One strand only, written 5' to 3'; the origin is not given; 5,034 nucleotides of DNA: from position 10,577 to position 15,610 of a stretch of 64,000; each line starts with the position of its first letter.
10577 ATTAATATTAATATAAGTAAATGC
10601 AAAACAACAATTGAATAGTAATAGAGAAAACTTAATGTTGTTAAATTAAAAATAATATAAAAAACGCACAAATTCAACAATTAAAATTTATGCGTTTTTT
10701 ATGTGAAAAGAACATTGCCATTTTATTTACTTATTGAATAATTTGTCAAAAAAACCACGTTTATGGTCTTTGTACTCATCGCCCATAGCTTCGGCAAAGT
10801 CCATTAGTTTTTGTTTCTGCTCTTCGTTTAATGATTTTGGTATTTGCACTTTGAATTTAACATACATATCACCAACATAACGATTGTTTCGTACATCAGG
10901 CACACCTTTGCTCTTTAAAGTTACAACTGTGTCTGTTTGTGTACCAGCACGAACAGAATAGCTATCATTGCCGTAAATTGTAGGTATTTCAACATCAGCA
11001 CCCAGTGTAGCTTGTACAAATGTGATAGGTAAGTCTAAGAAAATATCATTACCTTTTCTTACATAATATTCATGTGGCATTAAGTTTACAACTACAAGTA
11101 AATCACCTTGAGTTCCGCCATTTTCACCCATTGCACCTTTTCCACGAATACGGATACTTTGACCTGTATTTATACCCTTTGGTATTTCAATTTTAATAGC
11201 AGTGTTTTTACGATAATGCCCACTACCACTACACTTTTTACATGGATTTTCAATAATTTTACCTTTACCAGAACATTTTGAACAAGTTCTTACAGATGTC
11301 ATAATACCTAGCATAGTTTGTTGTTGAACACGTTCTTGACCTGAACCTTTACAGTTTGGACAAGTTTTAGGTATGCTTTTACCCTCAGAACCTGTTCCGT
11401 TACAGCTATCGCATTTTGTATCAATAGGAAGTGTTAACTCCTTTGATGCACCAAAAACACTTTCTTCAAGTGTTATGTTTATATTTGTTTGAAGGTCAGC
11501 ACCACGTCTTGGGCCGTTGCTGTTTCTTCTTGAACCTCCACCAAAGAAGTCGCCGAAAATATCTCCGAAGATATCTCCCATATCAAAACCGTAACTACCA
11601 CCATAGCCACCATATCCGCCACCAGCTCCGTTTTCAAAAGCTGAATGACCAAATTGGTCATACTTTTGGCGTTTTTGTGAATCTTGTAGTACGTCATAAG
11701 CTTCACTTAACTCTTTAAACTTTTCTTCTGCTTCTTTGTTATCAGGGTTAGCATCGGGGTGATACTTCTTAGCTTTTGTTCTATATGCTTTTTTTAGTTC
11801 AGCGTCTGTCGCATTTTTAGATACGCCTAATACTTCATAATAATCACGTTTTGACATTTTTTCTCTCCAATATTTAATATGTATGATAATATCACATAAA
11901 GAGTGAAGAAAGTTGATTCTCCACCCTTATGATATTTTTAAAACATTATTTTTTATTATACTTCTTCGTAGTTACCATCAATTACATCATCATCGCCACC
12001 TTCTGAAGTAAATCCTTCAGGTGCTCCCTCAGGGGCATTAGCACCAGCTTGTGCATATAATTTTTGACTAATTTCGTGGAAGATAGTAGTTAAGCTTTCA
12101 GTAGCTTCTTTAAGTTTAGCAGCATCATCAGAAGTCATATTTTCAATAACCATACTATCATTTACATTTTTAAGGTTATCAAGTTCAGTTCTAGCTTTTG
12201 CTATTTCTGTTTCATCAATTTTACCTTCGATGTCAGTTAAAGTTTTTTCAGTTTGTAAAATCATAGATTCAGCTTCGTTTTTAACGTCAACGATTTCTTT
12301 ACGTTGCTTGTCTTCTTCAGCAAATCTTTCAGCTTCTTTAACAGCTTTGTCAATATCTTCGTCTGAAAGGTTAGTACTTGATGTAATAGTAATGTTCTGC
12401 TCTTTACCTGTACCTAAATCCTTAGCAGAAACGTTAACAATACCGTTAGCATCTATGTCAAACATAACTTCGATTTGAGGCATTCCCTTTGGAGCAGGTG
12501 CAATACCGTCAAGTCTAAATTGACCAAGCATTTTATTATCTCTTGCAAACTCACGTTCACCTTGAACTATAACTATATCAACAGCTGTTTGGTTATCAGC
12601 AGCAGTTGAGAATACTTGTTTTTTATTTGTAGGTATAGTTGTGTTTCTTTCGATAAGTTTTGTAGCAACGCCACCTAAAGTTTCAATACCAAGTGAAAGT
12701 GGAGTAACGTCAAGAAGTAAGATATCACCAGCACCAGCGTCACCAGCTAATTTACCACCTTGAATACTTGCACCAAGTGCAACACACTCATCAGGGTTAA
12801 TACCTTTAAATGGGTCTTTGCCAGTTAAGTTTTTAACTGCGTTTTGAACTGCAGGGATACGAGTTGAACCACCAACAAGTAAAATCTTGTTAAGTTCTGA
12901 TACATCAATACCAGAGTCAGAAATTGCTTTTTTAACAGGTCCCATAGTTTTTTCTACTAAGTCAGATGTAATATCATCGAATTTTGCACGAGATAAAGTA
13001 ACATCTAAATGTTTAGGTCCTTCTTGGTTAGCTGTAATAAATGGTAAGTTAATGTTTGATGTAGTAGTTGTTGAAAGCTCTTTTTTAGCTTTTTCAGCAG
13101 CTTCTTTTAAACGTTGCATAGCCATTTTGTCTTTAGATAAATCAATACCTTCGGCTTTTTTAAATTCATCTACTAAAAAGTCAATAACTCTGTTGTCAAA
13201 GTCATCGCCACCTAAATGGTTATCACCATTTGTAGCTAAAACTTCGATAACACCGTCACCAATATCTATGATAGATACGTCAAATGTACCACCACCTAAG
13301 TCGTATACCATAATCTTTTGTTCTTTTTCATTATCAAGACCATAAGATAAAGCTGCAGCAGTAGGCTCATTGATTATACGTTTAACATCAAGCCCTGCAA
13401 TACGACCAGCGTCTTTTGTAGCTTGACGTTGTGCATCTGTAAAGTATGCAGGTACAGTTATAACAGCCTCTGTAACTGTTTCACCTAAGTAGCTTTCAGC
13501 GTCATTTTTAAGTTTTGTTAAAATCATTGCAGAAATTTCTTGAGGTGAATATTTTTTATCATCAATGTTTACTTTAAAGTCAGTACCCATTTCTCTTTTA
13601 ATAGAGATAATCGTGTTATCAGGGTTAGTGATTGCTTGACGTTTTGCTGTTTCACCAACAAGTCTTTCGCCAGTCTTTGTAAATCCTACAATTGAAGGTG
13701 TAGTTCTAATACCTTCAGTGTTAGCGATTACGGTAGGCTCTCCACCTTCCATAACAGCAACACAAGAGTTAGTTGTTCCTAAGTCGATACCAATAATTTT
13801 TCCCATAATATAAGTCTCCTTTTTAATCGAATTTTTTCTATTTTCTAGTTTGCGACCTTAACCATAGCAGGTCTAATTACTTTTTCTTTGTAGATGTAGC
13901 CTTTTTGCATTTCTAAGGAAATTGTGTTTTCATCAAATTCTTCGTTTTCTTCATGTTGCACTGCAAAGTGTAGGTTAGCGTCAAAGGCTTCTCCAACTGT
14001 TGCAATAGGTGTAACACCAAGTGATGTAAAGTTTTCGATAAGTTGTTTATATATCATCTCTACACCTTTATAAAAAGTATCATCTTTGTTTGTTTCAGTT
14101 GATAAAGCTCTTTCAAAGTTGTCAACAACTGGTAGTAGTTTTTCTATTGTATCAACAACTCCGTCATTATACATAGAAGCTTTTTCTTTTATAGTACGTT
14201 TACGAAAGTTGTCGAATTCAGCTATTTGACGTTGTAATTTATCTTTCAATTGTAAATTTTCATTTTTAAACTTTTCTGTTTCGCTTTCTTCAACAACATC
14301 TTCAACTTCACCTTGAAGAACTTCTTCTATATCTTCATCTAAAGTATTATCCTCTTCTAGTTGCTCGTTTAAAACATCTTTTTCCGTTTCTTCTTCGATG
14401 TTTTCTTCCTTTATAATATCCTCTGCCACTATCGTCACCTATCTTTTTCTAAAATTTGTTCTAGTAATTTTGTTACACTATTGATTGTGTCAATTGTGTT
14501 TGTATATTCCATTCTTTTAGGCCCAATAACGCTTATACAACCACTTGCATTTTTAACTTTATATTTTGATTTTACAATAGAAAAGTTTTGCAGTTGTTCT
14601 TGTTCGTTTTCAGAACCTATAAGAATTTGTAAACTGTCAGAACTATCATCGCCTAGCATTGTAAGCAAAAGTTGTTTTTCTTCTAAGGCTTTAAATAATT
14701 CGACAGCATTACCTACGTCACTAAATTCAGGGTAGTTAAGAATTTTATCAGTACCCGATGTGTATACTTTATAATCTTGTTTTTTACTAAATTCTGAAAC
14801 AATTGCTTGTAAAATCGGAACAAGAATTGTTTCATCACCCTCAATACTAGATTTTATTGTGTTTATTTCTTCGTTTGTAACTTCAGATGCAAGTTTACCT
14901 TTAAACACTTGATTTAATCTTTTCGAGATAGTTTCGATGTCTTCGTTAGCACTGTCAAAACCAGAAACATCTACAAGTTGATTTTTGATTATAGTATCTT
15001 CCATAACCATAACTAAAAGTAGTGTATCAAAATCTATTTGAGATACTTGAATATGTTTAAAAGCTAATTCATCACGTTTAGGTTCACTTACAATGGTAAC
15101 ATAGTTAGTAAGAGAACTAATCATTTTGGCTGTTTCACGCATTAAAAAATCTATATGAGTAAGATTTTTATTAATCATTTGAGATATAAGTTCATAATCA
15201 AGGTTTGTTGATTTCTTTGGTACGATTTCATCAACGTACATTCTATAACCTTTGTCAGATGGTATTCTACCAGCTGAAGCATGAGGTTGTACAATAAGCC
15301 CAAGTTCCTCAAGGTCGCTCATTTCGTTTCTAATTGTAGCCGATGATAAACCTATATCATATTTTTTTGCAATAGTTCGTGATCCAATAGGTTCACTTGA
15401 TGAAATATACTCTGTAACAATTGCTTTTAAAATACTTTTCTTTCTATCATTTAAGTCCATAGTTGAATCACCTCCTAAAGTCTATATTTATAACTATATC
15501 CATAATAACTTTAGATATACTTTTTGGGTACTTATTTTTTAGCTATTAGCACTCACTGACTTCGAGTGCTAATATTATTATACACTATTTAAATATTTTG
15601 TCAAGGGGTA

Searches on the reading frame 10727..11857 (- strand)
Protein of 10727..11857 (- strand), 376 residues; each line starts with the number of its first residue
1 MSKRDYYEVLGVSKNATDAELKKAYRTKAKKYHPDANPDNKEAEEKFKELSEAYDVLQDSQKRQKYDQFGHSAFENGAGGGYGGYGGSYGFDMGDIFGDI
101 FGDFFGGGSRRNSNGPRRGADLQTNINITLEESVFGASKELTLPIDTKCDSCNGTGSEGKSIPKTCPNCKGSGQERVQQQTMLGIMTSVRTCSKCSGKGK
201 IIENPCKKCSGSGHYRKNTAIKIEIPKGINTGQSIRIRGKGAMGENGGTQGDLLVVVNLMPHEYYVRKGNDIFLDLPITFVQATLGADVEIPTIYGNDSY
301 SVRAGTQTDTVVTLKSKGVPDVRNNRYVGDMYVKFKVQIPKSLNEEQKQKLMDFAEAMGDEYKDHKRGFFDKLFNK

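Call 47: search_protein_families(library=pfam, proteins=[window:10727-11857:-], max_evalue=0.00001)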
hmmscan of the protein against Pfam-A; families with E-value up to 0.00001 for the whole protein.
window:10727-11857:- (376 aa): 3 families
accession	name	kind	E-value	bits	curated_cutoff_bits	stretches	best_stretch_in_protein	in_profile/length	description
PF01556.23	DnaJ_C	-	1.4e-44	152.2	26.6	1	122-340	1-152/152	DnaJ C terminal domain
PF00226.36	DnaJ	-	2.7e-27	95.1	27.8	1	5-67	1-63/63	DnaJ domain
PF00684.25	DnaJ_CXXCXGXG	-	1.7e-17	63.9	32.7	1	149-213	1-65/65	DnaJ central domain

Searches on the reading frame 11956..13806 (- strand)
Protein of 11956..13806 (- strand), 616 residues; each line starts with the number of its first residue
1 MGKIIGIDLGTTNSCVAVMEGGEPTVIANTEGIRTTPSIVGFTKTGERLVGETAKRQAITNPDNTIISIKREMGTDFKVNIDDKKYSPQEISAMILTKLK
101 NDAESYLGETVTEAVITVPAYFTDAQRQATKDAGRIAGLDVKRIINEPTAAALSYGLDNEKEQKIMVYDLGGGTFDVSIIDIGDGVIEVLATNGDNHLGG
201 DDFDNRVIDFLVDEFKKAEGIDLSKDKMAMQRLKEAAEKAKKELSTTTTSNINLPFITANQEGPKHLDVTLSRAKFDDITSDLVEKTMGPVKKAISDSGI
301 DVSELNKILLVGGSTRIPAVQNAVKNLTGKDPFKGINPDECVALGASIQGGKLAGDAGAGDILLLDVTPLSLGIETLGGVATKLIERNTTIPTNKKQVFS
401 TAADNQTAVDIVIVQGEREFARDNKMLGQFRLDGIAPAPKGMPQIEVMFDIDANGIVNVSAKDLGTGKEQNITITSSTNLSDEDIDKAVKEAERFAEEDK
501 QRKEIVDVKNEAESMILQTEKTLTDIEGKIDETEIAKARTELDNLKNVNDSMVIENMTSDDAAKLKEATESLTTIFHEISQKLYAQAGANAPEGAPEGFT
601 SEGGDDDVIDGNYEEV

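Call 48: search_protein_families(library=pfam, proteins=[window:11956-13806:-], max_evalue=0.00001)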
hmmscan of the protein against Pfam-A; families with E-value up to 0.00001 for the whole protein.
window:11956-13806:- (616 aa): 2 families
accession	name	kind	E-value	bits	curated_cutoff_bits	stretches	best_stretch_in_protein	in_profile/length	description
PF00012.26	HSP70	-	1.1e-241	803.7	20.6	1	4-584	1-598/599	Hsp70 protein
PF06723.19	MreB_Mbl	-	1e-19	71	27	1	4-348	3-317/327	MreB/Mbl protein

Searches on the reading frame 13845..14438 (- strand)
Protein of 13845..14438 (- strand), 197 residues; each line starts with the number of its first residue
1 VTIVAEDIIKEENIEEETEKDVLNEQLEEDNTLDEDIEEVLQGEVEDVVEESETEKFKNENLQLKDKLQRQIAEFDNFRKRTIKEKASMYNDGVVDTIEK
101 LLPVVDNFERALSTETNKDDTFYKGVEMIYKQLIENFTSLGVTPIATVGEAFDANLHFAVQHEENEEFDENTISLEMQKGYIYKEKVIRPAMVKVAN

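Call 48: search_protein_families(library=pfam, proteins=[window:13845-14438:-], max_evalue=0.00001)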
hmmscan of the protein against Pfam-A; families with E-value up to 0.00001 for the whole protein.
window:13845-14438:- (197 aa): 1 family
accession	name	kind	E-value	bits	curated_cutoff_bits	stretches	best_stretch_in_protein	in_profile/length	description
PF01025.24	GrpE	-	1.3e-45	155.5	25.8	1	49-196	15-164/165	GrpE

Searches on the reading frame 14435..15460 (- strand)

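Call 48: search_protein_families(library=pfam, proteins=[window:14435-15460:-], max_evalue=0.00001)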
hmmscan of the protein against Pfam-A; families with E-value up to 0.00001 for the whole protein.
window:14435-15460:- (341 aa): 2 families
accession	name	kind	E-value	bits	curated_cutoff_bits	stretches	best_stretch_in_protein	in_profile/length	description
PF01628.27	HrcA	-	3.4e-54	184.5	22.2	1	106-323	3-215/215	HrcA protein C terminal domain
PF03444.21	HrcA_DNA-bdg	-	1.4e-06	28.3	21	1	3-73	2-71/79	Winged helix-turn-helix transcription repressor, HrcA DNA-binding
